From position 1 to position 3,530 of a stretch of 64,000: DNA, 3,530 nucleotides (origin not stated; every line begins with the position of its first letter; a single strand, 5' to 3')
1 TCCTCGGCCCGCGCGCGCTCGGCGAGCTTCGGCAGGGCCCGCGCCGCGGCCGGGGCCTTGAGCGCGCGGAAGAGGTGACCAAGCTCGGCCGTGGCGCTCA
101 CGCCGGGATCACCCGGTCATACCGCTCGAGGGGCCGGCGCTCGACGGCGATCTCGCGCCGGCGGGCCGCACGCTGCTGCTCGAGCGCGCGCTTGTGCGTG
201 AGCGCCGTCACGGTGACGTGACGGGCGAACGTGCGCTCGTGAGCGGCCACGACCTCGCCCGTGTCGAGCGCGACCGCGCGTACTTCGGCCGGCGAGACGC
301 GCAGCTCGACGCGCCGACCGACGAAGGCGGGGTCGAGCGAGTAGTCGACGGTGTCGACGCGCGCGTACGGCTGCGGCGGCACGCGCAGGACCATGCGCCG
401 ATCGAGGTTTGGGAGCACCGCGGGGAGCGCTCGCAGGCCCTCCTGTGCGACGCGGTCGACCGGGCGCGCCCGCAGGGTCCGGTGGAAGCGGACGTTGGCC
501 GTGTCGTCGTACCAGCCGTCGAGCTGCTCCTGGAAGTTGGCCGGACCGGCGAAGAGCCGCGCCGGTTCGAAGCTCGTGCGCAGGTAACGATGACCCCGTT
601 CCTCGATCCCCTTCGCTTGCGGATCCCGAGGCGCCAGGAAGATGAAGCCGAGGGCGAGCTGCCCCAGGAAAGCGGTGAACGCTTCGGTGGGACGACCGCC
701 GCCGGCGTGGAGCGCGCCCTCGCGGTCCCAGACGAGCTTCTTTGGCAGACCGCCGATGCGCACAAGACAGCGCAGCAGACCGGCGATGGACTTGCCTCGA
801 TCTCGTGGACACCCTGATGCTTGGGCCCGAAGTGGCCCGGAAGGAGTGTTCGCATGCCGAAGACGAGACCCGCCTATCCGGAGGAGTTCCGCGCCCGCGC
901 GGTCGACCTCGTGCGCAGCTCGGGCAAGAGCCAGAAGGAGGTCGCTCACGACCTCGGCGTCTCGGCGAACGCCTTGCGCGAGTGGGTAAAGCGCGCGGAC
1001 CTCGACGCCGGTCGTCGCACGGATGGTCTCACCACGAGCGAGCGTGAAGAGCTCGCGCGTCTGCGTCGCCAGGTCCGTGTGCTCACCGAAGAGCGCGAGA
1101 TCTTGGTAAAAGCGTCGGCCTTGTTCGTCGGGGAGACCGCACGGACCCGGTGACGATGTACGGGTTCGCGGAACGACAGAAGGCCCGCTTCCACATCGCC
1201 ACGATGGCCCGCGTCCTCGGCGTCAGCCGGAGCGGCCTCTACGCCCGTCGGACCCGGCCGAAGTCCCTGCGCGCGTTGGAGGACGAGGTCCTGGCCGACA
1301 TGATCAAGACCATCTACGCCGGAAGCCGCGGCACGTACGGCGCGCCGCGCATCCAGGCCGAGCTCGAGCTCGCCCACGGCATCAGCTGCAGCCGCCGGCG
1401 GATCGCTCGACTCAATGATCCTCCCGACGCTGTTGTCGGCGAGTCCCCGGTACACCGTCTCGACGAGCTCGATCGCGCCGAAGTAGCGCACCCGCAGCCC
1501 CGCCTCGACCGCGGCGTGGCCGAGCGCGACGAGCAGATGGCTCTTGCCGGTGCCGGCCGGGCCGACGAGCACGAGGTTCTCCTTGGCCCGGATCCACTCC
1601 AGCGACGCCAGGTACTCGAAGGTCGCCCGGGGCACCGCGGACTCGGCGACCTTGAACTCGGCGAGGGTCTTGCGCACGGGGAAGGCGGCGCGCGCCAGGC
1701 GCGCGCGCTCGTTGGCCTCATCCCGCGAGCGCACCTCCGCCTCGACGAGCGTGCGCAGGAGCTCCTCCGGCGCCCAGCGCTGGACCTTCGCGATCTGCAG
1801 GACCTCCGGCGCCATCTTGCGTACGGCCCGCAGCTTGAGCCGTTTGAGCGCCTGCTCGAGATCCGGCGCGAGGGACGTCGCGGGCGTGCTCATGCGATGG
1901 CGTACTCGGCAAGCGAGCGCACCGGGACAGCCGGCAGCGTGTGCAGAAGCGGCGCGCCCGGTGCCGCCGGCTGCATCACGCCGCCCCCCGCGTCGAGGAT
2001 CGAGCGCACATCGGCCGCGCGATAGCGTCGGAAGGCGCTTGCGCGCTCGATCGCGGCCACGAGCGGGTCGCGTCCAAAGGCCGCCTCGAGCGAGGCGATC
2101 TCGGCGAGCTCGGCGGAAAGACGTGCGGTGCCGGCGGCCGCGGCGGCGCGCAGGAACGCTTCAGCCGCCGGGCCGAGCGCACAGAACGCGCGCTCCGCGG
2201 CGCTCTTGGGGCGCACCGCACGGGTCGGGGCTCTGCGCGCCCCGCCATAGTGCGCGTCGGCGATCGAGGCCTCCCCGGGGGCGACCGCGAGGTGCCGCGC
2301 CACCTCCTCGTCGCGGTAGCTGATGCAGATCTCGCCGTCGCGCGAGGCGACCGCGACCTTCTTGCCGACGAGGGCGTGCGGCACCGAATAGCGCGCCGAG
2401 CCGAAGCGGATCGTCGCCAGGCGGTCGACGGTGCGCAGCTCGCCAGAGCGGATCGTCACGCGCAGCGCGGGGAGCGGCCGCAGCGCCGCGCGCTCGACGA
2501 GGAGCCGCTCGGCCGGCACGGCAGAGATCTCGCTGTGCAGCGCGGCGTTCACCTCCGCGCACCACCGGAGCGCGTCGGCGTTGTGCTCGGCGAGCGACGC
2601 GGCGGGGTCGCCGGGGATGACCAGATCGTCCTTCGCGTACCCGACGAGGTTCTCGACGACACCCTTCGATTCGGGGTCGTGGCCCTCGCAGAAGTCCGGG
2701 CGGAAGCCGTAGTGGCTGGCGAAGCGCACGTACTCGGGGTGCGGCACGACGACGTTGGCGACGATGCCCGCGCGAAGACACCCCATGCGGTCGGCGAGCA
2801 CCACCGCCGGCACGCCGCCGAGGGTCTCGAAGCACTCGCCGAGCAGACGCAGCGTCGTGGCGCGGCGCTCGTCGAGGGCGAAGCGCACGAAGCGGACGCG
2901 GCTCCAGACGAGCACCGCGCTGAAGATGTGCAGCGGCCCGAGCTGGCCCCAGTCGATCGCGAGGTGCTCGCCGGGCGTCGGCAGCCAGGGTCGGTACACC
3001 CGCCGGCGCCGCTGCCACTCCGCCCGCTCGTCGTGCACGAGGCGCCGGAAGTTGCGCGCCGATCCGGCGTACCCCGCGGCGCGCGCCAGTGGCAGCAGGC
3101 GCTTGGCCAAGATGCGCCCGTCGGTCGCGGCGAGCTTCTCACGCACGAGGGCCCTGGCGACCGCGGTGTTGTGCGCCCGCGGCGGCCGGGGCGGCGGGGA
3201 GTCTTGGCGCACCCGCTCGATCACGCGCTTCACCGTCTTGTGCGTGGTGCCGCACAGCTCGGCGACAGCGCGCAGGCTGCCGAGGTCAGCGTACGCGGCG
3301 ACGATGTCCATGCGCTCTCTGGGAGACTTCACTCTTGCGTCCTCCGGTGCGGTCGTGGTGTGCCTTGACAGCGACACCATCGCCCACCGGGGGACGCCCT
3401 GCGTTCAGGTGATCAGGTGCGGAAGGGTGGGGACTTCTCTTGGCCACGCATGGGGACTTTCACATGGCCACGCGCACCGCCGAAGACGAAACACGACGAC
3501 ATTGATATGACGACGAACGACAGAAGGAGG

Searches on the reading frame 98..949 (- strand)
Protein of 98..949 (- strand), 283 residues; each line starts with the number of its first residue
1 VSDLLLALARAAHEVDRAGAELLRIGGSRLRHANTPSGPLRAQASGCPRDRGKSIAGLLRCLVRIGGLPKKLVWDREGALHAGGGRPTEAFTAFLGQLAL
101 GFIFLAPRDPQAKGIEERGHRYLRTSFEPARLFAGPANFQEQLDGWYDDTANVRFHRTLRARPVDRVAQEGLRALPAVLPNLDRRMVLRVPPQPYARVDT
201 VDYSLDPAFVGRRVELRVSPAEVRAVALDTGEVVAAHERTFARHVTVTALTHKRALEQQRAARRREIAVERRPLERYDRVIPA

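Call 77: search_protein_families(library=pfam, proteins=[window:98-949:-], max_evalue=0.01)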
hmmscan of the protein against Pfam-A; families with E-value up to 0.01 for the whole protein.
window:98-949:- (283 aa): 2 families
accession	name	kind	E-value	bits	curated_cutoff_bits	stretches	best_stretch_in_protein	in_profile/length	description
PF22483.2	Mu-transpos_C_2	-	6.7e-17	61.4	27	1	175-248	1-72/73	Mu transposase, C-terminal domain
PF13683.12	rve_3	-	0.00027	21.1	26.5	1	104-162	7-65/67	Integrase core domain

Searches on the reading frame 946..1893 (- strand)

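Call 77: search_protein_families(library=pfam, proteins=[window:946-1893:-], max_evalue=0.01)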
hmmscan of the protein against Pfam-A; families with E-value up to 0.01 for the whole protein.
window:946-1893:- (315 aa): 7 families
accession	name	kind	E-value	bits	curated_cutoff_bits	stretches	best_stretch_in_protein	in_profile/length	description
PF01695.23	IstB_IS21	-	9.6e-27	94.4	24.1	1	15-161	2-149/238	IstB-like ATP binding protein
PF13191.12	AAA_16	-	0.00013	23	32.6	1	105-176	25-98/167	AAA ATPase domain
PF13604.12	AAA_30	-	0.0014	18.8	27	1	107-138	21-52/191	AAA domain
PF02562.22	PhoH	-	0.003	17.5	27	1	97-131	12-46/205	PhoH-like protein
PF13401.12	AAA_22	-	0.004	17.9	27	0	103-134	4-33/130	AAA domain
PF25199.1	nSTAND_NTPase5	-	0.0075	16.5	34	0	103-137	40-75/145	Novel STAND NTPase 5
PF00308.24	Bac_DnaA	-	0.0081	16.8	23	0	106-156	36-88/162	Bacterial DnaA ATPAse domain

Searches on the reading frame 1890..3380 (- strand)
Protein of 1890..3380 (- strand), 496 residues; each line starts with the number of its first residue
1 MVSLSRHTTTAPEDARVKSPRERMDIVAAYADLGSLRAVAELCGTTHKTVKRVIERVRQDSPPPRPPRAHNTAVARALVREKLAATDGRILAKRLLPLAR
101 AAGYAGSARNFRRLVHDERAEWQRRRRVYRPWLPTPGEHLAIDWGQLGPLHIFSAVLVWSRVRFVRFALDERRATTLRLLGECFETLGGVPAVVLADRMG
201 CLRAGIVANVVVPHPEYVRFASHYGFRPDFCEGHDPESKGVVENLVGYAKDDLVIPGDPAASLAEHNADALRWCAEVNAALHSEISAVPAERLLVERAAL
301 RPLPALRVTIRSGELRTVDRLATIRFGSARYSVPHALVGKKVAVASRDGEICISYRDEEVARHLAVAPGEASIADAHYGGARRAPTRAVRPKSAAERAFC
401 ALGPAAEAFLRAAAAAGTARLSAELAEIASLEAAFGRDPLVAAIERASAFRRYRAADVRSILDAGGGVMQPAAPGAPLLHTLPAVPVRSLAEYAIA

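Call 6: search_protein_families(library=pfam, proteins=[window:1890-3380:-])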
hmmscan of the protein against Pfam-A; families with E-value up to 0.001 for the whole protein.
window:1890-3380:- (496 aa): 3 families
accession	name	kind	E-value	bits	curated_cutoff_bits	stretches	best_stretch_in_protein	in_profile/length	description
PF22483.2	Mu-transpos_C_2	-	4.3e-12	46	27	1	303-365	1-63/73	Mu transposase, C-terminal domain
PF00665.32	rve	-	4.1e-06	27.4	32.6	1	136-236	4-102/102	Integrase core domain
PF13384.12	HTH_23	-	9e-06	25.8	24.6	1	20-63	4-47/50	Homeodomain-like domain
